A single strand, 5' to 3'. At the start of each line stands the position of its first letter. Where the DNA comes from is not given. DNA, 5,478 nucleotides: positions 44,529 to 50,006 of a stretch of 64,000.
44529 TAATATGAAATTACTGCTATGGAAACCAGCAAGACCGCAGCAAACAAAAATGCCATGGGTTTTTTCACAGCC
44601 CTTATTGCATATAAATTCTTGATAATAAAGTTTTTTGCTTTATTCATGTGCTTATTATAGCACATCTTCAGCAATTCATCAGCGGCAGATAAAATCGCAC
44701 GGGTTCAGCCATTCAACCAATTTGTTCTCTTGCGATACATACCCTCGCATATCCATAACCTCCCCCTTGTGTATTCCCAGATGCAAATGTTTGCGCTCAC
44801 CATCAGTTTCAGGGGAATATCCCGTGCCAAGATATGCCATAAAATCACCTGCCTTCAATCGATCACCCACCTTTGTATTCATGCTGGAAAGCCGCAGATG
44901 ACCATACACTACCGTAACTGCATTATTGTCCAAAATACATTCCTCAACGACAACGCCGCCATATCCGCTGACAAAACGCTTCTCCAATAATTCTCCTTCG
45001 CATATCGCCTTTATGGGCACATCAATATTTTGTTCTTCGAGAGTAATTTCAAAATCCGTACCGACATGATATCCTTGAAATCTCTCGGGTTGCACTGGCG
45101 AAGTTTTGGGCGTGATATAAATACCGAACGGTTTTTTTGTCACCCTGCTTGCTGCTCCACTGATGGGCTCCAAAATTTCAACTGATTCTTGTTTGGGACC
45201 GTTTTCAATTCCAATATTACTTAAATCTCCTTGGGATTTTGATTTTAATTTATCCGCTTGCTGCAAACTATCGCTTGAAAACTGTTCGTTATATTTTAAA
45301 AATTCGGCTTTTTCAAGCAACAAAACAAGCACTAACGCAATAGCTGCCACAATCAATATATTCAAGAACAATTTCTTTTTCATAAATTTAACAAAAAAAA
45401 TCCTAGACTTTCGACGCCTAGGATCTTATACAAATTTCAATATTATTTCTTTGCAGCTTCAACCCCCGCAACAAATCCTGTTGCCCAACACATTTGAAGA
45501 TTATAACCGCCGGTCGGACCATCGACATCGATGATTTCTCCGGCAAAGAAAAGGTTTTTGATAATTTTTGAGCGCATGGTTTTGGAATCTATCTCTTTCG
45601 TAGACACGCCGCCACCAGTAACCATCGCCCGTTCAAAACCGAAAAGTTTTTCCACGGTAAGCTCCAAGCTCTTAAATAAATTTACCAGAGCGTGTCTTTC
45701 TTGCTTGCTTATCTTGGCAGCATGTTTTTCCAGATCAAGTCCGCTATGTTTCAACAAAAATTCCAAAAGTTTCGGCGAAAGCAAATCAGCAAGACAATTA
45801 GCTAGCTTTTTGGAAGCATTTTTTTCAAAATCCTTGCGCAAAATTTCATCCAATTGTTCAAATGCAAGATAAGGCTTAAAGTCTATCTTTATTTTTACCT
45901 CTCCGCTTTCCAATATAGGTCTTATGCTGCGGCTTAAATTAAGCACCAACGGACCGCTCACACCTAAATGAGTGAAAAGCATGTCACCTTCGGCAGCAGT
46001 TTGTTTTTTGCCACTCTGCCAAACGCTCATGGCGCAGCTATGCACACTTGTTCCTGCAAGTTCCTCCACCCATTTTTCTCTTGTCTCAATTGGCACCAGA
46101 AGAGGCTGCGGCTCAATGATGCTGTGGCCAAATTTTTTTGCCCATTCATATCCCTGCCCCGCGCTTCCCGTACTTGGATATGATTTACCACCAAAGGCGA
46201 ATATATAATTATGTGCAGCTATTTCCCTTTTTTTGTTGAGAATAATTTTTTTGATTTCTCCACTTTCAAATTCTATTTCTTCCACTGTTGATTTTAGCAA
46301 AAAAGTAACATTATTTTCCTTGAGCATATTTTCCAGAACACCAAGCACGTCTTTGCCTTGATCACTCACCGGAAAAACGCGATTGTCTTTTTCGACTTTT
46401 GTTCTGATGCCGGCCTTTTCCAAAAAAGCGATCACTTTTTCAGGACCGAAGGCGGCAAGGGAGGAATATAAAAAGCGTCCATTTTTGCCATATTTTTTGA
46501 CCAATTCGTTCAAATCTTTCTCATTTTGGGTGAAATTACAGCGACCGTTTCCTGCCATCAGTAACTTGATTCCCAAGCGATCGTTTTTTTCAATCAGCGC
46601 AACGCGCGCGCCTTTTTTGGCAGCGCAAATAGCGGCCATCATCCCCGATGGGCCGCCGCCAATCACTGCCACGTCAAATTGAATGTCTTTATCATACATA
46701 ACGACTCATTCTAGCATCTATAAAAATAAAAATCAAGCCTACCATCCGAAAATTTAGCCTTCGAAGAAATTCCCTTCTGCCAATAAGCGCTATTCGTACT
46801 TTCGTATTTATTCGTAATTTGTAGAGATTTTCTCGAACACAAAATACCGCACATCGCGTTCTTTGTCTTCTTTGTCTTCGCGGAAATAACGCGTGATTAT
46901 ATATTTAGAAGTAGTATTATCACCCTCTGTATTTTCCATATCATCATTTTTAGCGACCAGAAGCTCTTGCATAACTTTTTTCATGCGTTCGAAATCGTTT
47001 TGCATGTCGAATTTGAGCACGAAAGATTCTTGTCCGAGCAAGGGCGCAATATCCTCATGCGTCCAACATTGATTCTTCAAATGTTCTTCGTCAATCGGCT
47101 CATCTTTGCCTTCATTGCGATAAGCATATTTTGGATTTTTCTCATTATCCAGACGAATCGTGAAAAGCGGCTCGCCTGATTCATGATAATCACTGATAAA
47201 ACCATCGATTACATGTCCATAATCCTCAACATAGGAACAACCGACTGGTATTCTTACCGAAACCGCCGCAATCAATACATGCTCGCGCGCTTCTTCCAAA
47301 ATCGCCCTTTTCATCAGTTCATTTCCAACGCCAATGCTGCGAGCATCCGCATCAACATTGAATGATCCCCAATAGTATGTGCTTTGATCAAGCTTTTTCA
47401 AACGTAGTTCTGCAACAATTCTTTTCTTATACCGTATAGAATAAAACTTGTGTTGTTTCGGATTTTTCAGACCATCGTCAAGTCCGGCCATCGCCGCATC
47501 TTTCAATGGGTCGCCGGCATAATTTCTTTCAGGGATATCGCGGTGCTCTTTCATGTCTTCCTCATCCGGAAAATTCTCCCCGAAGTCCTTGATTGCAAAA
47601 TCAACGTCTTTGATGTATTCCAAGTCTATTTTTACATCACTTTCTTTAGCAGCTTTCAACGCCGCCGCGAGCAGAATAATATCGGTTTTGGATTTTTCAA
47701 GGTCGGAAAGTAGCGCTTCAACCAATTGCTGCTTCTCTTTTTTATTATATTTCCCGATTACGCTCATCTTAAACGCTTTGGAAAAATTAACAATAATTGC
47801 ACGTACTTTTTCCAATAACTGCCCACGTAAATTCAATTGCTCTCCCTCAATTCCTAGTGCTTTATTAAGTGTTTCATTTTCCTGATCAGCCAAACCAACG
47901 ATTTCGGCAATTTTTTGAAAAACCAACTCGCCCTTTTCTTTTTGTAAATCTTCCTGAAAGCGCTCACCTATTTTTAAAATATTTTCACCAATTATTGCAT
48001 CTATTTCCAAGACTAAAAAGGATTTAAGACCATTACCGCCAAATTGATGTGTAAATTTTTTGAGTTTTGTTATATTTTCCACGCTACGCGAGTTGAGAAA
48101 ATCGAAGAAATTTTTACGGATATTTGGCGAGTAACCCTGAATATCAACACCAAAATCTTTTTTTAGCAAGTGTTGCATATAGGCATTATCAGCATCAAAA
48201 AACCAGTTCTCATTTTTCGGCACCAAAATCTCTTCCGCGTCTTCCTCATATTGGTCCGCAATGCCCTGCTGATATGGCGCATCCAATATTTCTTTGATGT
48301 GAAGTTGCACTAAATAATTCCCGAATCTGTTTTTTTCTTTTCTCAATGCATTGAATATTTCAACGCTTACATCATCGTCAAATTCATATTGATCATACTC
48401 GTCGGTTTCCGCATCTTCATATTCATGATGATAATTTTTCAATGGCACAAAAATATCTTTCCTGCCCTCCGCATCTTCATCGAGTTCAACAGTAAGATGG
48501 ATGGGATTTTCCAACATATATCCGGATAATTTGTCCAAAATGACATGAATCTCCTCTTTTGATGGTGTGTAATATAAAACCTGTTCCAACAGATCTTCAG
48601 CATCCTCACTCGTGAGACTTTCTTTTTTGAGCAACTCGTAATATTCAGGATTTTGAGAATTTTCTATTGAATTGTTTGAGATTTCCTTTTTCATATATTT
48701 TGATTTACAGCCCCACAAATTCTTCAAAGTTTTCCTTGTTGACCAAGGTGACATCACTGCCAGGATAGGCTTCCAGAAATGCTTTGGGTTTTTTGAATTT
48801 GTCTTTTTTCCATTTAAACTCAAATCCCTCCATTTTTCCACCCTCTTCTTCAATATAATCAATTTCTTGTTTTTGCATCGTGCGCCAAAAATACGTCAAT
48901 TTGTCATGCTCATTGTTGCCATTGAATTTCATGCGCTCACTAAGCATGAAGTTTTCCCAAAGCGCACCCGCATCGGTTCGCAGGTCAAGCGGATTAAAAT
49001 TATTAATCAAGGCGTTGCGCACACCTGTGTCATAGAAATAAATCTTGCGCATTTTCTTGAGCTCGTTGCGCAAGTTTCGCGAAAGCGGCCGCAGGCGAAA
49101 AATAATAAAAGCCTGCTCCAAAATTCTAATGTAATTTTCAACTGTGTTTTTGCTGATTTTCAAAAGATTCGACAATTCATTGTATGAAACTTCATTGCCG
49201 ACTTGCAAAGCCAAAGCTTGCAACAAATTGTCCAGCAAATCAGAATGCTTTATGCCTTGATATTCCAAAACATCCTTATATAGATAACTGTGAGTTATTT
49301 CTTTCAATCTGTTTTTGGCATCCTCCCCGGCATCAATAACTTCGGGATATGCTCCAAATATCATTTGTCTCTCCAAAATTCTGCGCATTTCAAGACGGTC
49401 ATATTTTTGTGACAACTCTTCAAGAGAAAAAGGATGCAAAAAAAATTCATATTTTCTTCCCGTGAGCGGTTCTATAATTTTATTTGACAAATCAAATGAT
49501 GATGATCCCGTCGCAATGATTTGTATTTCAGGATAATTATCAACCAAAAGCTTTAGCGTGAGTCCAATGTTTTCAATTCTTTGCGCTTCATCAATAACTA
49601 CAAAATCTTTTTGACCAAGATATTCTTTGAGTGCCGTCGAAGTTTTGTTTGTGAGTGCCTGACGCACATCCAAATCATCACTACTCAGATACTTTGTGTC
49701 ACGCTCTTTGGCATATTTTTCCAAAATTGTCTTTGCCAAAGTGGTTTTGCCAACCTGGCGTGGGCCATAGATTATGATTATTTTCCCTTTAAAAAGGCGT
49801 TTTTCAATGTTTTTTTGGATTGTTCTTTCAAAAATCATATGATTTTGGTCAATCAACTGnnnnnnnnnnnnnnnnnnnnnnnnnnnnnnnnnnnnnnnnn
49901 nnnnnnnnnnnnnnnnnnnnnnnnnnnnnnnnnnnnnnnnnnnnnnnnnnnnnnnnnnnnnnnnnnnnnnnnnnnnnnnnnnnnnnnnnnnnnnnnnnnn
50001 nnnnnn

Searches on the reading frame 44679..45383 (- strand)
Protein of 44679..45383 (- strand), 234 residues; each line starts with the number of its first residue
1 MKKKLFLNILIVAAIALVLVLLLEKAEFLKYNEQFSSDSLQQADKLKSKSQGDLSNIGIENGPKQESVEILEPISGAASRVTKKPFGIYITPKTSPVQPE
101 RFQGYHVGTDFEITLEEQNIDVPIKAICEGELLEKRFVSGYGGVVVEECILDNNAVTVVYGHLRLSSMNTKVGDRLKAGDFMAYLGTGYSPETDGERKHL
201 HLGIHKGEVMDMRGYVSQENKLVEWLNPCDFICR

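Call 56: search_protein_families(library=pfam, proteins=[window:44679-45383:-], max_evalue=0.0001)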
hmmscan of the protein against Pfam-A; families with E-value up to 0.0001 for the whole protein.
window:44679-45383:- (234 aa): 1 family
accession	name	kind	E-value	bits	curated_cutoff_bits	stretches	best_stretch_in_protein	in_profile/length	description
PF01551.29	Peptidase_M23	-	6.5e-10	39.5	28.7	1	105-208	2-91/96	Peptidase family M23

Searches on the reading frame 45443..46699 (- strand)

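Call 69: search_protein_families(library=pfam, proteins=[window:45443-46699:-], max_evalue=0.0001)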
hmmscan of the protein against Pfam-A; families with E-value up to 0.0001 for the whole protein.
window:45443-46699:- (418 aa): 11 families
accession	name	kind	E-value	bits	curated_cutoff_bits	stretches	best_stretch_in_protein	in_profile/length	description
PF03486.20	HI0933_like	-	3.9e-89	298.7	50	1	9-412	2-242/244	HI0933-like protein Rossmann domain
PF22780.1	HI0933_like_1st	-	9.3e-37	126.8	27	1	198-360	1-165/165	HI0933-like protein barrel and H2TH domain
PF12831.13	FAD_oxidored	-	2.9e-16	60.2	27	1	9-162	1-137/416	FAD dependent oxidoreductase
PF01134.28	GIDA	-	1.5e-15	57.7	22.1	1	9-171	1-150/391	Glucose inhibited division protein A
PF07992.20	Pyr_redox_2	-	1.8e-12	47.8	26.1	1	8-73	1-66/291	Pyridine nucleotide-disulphide oxidoreductase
PF00890.30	FAD_binding_2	-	8.7e-12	45.4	20.4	1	9-155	1-181/414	FAD binding domain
PF00070.33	Pyr_redox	-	6.3e-09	36.7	22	0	10-43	2-35/82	Pyridine nucleotide-disulphide oxidoreductase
PF01266.30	DAO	-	8e-09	35.9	27.9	1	9-43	1-35/353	FAD dependent oxidoreductase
PF13450.12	NAD_binding_8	-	2.3e-07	31.4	21.9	1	12-43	1-32/68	NAD(P)-binding Rossmann-like domain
PF13738.12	Pyr_redox_3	-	3.7e-06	26.9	30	0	11-39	168-196/305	Pyridine nucleotide-disulphide oxidoreductase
PF01494.25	FAD_binding_3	-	1.8e-05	24.6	22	1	8-40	2-34/349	FAD binding domain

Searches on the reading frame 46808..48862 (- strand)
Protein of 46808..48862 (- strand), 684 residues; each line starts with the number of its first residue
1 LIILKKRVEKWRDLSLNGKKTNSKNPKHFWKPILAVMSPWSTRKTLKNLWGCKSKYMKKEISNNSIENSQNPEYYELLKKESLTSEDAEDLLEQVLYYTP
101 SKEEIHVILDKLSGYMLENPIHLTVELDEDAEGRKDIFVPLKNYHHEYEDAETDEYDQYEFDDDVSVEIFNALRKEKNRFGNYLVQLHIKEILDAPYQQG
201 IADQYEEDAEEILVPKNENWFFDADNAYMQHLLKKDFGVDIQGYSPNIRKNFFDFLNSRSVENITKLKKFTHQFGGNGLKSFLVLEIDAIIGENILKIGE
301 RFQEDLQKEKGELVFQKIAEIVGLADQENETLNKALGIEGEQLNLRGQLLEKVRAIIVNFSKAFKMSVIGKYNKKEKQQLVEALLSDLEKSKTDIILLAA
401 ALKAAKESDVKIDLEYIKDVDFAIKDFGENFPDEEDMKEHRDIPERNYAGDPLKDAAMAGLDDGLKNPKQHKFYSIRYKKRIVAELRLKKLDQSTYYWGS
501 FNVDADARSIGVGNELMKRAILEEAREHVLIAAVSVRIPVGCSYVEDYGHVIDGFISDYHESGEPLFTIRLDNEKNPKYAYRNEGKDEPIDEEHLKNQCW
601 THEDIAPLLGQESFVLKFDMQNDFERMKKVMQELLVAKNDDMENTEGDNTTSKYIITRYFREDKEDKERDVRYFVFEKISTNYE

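Call 69: search_protein_families(library=pfam, proteins=[window:46808-48862:-], max_evalue=0.0001)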
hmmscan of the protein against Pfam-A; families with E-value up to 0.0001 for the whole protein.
window:46808-48862:- (684 aa): 1 family
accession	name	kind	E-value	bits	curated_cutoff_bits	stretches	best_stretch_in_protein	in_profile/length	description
PF00583.31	Acetyltransf_1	-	4.5e-05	24.1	20.7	0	464-528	27-91/116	Acetyltransferase (GNAT) family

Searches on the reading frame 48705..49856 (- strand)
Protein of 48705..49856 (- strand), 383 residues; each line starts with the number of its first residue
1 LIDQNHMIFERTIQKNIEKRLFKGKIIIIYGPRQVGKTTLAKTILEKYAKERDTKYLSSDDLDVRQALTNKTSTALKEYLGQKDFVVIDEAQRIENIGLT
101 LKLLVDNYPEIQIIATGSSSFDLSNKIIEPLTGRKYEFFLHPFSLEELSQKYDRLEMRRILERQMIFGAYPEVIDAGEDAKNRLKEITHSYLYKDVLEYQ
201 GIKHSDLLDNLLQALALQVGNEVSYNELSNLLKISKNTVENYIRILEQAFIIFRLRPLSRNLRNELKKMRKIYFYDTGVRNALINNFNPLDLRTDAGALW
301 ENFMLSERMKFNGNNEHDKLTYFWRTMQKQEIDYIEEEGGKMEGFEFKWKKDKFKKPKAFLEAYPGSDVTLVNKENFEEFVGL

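Call 69: search_protein_families(library=pfam, proteins=[window:48705-49856:-], max_evalue=0.0001)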
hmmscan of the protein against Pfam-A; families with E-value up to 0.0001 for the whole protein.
window:48705-49856:- (383 aa): 4 families
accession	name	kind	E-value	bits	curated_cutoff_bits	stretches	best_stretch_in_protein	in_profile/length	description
PF13635.12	DUF4143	-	5.6e-44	150.1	28.1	1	194-349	2-159/160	Domain of unknown function (DUF4143)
PF13173.12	AAA_14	-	9.8e-32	110.1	27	1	24-148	2-128/129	AAA domain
PF13401.12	AAA_22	-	7.3e-07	30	27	0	24-53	5-34/130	AAA domain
PF20720.3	nSTAND3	-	1.9e-05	24.8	27.2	1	15-86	8-81/155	Novel STAND NTPase 3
